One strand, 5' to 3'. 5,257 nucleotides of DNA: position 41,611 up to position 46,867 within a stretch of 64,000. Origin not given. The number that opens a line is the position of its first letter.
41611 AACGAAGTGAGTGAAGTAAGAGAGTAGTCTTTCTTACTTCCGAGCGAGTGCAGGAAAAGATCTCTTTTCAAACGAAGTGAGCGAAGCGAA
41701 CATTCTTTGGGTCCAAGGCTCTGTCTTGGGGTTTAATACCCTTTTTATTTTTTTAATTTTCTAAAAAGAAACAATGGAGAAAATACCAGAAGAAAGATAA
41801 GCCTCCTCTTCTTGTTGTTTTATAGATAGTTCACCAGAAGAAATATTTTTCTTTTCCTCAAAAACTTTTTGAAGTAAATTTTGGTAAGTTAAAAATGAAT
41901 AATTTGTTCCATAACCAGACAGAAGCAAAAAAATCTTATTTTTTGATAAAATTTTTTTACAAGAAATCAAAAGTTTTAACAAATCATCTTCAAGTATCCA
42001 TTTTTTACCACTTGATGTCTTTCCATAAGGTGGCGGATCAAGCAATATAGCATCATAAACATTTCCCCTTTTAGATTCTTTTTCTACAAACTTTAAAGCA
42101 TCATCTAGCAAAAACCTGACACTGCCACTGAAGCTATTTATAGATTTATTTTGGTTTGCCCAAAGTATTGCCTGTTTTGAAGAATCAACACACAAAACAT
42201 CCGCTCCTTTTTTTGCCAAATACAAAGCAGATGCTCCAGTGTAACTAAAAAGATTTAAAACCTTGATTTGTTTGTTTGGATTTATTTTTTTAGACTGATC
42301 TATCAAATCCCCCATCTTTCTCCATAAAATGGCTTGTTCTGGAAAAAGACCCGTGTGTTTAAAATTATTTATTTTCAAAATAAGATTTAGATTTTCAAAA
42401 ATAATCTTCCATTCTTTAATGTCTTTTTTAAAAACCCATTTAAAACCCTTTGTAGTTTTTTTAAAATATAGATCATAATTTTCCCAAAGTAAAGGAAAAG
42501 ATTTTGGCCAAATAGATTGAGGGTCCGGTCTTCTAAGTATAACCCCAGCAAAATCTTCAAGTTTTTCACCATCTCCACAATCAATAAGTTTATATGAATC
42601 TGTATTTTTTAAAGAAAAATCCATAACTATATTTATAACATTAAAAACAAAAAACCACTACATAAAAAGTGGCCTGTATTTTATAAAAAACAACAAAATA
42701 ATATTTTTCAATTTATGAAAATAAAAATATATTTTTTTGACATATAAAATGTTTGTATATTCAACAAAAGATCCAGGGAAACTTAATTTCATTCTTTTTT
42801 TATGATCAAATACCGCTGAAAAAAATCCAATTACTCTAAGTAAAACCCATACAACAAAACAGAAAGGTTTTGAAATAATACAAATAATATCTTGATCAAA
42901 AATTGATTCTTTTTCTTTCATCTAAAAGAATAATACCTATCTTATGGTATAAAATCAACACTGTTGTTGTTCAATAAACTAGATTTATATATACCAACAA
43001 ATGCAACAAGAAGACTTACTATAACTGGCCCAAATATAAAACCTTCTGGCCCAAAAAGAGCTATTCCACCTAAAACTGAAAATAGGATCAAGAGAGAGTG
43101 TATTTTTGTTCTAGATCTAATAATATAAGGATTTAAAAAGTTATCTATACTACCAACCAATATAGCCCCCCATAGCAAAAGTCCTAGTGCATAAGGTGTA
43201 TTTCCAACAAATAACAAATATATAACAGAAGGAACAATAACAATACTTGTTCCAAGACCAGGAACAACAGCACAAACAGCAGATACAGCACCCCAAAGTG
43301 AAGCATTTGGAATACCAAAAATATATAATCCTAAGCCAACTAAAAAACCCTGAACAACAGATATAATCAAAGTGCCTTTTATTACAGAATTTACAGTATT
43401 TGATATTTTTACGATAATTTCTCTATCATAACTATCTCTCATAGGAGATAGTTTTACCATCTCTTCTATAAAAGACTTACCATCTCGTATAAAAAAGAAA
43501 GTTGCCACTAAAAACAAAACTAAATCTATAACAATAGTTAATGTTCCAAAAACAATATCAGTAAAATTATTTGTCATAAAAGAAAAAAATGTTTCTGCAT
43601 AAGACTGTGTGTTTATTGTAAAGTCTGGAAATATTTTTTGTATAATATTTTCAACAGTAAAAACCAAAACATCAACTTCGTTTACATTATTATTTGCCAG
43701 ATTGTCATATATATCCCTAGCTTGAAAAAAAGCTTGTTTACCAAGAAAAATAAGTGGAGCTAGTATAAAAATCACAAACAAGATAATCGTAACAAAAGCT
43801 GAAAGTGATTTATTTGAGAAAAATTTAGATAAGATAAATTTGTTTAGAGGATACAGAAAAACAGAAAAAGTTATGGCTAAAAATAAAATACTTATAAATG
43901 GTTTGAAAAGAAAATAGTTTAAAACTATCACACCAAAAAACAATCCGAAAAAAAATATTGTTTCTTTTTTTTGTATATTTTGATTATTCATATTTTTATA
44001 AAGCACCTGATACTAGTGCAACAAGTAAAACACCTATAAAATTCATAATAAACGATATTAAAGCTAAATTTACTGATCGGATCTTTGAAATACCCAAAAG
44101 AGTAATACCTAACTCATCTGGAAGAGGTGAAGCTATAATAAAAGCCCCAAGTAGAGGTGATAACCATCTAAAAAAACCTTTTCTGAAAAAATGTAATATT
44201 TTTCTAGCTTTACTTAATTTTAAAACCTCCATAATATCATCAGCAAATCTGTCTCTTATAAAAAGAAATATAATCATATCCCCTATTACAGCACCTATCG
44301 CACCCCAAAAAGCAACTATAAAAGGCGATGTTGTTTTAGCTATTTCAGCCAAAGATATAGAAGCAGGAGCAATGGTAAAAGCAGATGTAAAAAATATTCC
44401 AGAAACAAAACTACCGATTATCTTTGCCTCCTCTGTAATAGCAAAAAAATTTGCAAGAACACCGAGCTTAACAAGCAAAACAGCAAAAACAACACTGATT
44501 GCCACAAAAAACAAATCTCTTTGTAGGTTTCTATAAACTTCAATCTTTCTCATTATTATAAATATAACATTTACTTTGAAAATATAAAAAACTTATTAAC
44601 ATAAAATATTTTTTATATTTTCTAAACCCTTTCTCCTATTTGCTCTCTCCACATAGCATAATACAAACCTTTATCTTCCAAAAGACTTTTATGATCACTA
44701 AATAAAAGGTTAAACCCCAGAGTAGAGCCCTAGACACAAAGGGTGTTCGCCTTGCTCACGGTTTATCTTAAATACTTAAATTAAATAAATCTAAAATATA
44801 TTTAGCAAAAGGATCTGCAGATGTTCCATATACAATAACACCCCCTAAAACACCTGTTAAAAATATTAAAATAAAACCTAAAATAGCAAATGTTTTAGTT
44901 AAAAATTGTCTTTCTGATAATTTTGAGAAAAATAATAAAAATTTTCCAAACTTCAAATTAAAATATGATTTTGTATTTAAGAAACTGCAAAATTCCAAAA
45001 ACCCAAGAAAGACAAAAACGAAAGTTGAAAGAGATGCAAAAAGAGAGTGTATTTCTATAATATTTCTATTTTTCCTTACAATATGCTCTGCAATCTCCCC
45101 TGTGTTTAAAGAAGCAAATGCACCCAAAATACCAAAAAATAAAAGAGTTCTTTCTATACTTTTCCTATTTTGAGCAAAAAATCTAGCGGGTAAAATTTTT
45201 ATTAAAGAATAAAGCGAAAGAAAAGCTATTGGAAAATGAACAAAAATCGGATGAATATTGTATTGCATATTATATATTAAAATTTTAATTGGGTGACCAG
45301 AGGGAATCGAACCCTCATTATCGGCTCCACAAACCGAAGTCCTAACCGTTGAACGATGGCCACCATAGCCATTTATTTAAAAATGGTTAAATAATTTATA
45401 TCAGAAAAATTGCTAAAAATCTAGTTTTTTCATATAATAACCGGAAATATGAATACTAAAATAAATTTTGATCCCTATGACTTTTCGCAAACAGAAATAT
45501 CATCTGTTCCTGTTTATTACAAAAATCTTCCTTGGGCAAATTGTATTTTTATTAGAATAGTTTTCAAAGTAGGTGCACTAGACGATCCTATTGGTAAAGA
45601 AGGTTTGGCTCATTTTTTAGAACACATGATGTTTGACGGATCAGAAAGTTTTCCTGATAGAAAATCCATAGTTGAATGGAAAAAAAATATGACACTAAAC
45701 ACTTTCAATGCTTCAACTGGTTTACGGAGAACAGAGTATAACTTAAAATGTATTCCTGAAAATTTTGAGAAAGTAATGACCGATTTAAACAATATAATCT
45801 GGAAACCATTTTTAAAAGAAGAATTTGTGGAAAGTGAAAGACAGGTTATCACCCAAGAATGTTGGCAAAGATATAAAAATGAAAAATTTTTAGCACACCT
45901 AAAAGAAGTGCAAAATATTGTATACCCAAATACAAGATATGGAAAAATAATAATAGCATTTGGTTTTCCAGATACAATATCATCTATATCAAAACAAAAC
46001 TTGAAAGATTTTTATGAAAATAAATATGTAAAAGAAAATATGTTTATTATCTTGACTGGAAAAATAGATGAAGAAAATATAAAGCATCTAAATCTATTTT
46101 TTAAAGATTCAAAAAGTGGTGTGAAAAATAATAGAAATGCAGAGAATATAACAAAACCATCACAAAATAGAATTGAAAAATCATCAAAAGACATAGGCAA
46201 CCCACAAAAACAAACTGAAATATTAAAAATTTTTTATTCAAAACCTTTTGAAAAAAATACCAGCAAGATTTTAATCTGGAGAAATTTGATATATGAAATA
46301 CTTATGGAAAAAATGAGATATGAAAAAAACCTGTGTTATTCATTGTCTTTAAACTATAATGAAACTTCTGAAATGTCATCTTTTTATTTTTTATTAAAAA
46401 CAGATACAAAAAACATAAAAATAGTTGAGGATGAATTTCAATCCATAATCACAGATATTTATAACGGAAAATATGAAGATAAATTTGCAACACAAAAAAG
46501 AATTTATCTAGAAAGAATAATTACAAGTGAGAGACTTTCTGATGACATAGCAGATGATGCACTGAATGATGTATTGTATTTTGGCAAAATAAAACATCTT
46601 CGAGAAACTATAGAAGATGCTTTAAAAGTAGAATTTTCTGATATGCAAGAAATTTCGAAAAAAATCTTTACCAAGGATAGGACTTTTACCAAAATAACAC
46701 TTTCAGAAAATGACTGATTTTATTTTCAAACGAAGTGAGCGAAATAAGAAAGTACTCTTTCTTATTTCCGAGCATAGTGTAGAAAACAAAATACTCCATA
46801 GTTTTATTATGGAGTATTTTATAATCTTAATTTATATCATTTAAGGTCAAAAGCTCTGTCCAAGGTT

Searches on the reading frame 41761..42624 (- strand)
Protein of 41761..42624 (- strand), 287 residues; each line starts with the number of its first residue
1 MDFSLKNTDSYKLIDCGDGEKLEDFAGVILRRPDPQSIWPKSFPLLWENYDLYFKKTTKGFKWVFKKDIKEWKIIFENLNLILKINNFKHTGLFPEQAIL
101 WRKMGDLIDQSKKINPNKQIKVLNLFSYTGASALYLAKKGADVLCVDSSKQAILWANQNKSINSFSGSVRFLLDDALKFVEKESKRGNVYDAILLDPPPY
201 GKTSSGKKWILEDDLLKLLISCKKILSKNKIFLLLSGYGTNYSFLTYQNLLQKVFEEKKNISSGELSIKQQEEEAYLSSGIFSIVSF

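Call 43: search_protein_families(library=pfam, proteins=[window:41761-42624:-])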
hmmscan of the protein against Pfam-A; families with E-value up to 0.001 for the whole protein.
window:41761-42624:- (287 aa): 4 families
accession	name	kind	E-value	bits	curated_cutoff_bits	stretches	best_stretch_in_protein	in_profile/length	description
PF10672.15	Methyltrans_SAM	-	7.8e-08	32.3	27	1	66-221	80-223/286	S-adenosylmethionine-dependent methyltransferase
PF03602.21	Cons_hypoth95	-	1.4e-06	28.6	24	1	118-204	41-127/182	Conserved hypothetical protein 95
PF09445.16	Methyltransf_15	-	0.00029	20.9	22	1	122-203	4-85/165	RNA cap guanine-N2 methyltransferase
PF05175.20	MTS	-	0.00052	20.1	23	0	116-259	29-158/170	Methyltransferase small domain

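Call 46: find_homologous_proteins(query=window:41761-42621:-, max_evalue=1e-20)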
Query window:41761-42621:- (286 aa): 7963 proteins with E <= 1e-20 among 8000 candidates; the best 120 are listed.
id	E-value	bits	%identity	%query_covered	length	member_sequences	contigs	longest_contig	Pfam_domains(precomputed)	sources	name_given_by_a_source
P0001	2.1e-185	632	100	100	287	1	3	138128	PF10672.16,PF03602.22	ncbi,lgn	-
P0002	8.6e-163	558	86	100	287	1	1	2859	PF13847.13,PF10672.16,PF03602.22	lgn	-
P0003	2.7e-124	432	69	99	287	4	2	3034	PF13847.13,PF10672.16,PF03602.22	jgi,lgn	jgi:23S rRNA (cytosine1962-C5)-methyltransferase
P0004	3.4e-122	425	68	99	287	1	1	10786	PF13847.13,PF10672.16,PF03602.22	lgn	-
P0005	3.1e-100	353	56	100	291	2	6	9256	PF10672.16,PF03602.22,PF09445.17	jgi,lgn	jgi:23S rRNA (cytosine1962-C5)-methyltransferase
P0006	2.4e-84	301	-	-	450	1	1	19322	PF10672.16,PF03602.22,PF11795.14,PF13649.13,PF09445.17,PF08241.19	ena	-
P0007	4.0e-72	261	45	98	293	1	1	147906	PF10672.16,PF03602.22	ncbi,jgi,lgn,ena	ncbi:MAG: class I SAM-dependent methyltransferase [Patescibacteria group bacterium]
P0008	7.7e-68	247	43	94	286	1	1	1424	PF10672.16,PF03602.22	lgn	-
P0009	1.4e-67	246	-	-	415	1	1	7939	PF10672.16,PF13649.13,PF09445.17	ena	-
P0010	2.2e-67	245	44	95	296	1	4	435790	PF10672.16,PF09445.17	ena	-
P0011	3.1e-67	245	45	95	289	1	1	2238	PF10672.16,PF03602.22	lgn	-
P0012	3.2e-67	245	48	97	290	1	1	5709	PF13847.13,PF10672.16,PF03602.22,PF09445.17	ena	-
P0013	4.4e-67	244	43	98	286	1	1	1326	PF10672.16,PF03602.22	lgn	-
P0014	8.8e-67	243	44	95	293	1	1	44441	PF10672.16,PF03602.22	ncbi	-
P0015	1.4e-66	242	44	95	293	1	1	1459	PF05175.21,PF10672.16,PF03602.22,PF09445.17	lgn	-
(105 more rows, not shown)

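Call 47: find_encoding_contigs(protein=P0002, flank=5000, max_places=4)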
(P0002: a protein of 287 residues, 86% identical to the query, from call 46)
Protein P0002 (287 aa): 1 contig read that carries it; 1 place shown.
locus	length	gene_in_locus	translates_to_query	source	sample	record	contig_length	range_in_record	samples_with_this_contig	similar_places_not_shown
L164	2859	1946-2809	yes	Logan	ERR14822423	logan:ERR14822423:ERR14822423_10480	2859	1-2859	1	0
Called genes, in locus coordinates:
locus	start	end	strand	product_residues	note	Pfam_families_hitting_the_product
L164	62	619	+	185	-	-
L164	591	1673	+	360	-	PF01594:AI-2E_transport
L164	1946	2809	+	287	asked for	PF10672:Methyltrans_SAM, PF03602:Cons_hypoth95 (weak), PF13847:Methyltransf_31 (weak)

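Call 48: find_encoding_contigs(protein=P0004, flank=5000, max_places=4)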
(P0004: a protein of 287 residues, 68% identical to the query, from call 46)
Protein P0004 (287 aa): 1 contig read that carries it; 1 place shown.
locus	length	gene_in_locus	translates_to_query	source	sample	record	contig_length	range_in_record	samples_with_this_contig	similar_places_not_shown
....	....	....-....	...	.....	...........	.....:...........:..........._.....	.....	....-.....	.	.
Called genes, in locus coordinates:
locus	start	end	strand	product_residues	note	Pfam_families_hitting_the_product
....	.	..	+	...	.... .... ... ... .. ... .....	?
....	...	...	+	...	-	-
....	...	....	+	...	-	-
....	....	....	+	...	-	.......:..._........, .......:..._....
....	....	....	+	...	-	-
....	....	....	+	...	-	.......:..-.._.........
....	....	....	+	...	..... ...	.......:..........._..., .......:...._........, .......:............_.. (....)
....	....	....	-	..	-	-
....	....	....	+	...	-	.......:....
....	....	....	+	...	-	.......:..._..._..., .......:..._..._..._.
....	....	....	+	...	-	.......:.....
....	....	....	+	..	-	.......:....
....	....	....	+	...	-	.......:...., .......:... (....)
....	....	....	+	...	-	?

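Call 49: find_encoding_contigs(protein=P0003, flank=5000, max_places=4)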
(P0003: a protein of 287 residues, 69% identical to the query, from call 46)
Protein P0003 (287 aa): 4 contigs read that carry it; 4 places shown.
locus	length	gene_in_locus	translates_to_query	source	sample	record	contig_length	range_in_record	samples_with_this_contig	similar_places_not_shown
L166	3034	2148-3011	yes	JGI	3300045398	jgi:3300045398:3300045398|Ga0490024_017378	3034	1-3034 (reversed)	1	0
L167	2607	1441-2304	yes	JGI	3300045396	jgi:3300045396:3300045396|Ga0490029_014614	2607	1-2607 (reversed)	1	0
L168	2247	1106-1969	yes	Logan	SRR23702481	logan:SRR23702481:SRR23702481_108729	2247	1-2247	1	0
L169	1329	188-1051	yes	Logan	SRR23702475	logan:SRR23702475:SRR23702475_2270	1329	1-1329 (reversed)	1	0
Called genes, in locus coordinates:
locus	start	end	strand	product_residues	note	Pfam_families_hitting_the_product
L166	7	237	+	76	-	-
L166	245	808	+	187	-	-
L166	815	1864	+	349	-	PF01594:AI-2E_transport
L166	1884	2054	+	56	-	-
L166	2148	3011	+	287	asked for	PF10672:Methyltrans_SAM, PF03602:Cons_hypoth95 (weak), PF13847:Methyltransf_31 (weak)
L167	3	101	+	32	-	?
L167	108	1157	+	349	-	PF01594:AI-2E_transport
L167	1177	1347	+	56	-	-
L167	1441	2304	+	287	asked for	PF10672:Methyltrans_SAM, PF03602:Cons_hypoth95 (weak), PF13847:Methyltransf_31 (weak)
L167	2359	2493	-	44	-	-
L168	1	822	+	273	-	?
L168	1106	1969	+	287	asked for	PF10672:Methyltrans_SAM, PF03602:Cons_hypoth95 (weak), PF13847:Methyltransf_31 (weak)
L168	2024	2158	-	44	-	-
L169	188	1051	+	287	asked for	PF10672:Methyltrans_SAM, PF03602:Cons_hypoth95 (weak), PF13847:Methyltransf_31 (weak)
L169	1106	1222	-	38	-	-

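Call 50: find_encoding_contigs(protein=P0005, flank=5000, max_places=6)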
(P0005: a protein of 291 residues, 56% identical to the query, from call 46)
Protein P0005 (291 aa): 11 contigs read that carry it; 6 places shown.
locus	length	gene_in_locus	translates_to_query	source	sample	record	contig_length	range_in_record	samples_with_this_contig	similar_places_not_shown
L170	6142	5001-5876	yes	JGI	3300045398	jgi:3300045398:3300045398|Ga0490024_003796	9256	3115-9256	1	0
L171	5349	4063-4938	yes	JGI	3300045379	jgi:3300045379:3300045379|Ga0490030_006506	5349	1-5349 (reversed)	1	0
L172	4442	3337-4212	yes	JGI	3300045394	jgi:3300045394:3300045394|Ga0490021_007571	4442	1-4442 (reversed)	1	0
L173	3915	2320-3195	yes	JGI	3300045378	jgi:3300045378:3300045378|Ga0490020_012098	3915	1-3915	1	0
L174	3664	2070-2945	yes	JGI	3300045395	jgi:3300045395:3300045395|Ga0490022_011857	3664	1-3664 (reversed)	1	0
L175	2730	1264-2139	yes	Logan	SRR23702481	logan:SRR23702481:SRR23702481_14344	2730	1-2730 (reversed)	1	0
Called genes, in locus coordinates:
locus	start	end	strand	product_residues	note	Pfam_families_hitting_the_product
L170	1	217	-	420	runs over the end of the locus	PF00675:Peptidase_M16, PF05193:Peptidase_M16_C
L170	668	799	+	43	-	-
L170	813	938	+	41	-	-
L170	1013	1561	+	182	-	PF04542:Sigma70_r2, PF08281:Sigma70_r4_2, PF04545:Sigma70_r4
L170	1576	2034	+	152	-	-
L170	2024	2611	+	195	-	-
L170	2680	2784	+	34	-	-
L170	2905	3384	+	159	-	-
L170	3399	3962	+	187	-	-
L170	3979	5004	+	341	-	PF01594:AI-2E_transport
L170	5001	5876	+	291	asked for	PF10672:Methyltrans_SAM, PF03602:Cons_hypoth95 (faint), PF09445:Methyltransf_15 (weak)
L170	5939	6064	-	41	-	-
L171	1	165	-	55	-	?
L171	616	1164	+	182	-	PF04542:Sigma70_r2, PF08281:Sigma70_r4_2, PF04545:Sigma70_r4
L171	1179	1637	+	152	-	-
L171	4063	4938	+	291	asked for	PF10672:Methyltrans_SAM, PF03602:Cons_hypoth95 (faint), PF09445:Methyltransf_15 (weak)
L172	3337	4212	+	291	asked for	PF10672:Methyltrans_SAM, PF03602:Cons_hypoth95 (faint), PF09445:Methyltransf_15 (weak)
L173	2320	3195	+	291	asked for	PF10672:Methyltrans_SAM, PF03602:Cons_hypoth95 (faint), PF09445:Methyltransf_15 (weak)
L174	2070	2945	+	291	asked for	PF10672:Methyltrans_SAM, PF03602:Cons_hypoth95 (faint), PF09445:Methyltransf_15 (weak)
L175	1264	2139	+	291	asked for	PF10672:Methyltrans_SAM, PF03602:Cons_hypoth95 (faint), PF09445:Methyltransf_15 (weak)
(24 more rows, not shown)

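Call 72: find_encoding_contigs(protein=P0007, flank=2500, max_places=2)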
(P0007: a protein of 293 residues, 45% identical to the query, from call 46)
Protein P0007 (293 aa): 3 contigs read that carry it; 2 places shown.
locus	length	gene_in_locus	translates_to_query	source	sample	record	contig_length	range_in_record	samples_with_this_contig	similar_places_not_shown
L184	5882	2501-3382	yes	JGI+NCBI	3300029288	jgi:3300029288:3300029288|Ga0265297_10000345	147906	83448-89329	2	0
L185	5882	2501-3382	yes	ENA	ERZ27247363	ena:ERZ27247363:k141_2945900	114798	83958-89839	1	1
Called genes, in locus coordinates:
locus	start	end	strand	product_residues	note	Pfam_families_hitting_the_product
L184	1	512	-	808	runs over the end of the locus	PF01138:RNase_PH, PF03725:RNase_PH_C, PF01138:RNase_PH, PF00013:KH_1, PF00575:S1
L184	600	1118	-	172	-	PF01936:NYN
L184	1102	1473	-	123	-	PF00312:Ribosomal_S15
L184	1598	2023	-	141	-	-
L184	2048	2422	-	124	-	-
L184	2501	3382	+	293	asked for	PF10672:Methyltrans_SAM, PF03602:Cons_hypoth95 (weak)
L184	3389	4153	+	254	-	PF01790:LGT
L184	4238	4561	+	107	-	-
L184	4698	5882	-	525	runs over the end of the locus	PF01676:Metalloenzyme, PF06415:iPGM_N, PF01663:Phosphodiest (weak), PF00884:Sulfatase (weak)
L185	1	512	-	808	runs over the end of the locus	PF01138:RNase_PH, PF03725:RNase_PH_C, PF01138:RNase_PH, PF00013:KH_1, PF00575:S1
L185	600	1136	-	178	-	PF01936:NYN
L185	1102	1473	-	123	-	PF00312:Ribosomal_S15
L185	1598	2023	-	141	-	-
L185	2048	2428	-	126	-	-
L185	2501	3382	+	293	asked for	PF10672:Methyltrans_SAM, PF03602:Cons_hypoth95 (weak)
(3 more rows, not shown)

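Call 73: find_encoding_contigs(protein=P0012, flank=2500, max_places=2)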
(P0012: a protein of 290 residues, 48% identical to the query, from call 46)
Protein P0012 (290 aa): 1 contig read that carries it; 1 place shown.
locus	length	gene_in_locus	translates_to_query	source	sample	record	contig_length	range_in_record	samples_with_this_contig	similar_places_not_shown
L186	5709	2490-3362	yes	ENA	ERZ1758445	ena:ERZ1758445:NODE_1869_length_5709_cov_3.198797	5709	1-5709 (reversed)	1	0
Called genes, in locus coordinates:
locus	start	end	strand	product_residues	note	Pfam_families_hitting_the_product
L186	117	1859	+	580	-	PF00664:ABC_membrane, PF00005:ABC_tran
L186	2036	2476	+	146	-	PF01894:YjbQ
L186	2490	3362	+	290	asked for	PF10672:Methyltrans_SAM, PF03602:Cons_hypoth95, PF13847:Methyltransf_31 (weak), PF09445:Methyltransf_15 (weak)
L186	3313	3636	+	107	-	PF01541:GIY-YIG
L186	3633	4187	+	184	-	PF01569:PAP2, PF14378:PAP2_3 (weak)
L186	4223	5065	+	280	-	PF04402:SIMPL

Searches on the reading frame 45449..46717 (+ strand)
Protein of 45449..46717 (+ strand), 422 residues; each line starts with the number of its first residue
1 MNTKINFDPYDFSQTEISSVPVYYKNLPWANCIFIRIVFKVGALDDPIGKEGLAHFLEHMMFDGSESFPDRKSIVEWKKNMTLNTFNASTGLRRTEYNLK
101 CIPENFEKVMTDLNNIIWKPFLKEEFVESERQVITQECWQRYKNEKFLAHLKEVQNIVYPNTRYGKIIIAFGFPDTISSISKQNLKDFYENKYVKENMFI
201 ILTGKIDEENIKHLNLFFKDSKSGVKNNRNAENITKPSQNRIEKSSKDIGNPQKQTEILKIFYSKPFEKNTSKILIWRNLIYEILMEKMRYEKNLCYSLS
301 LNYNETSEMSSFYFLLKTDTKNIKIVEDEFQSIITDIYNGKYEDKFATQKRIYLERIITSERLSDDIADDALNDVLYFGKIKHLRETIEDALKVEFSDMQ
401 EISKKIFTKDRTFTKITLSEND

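Call 43: search_protein_families(library=pfam, proteins=[window:45449-46717:+])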
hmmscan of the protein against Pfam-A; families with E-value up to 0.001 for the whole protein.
window:45449-46717:+ (422 aa): 2 families
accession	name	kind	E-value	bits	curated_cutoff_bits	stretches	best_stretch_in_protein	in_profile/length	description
PF00675.25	Peptidase_M16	-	1.4e-18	67.6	22.3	1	34-168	14-145/149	Insulinase (Peptidase family M16)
PF05193.26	Peptidase_M16_C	-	1.1e-11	45.3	23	1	179-341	1-168/181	Peptidase M16 inactive domain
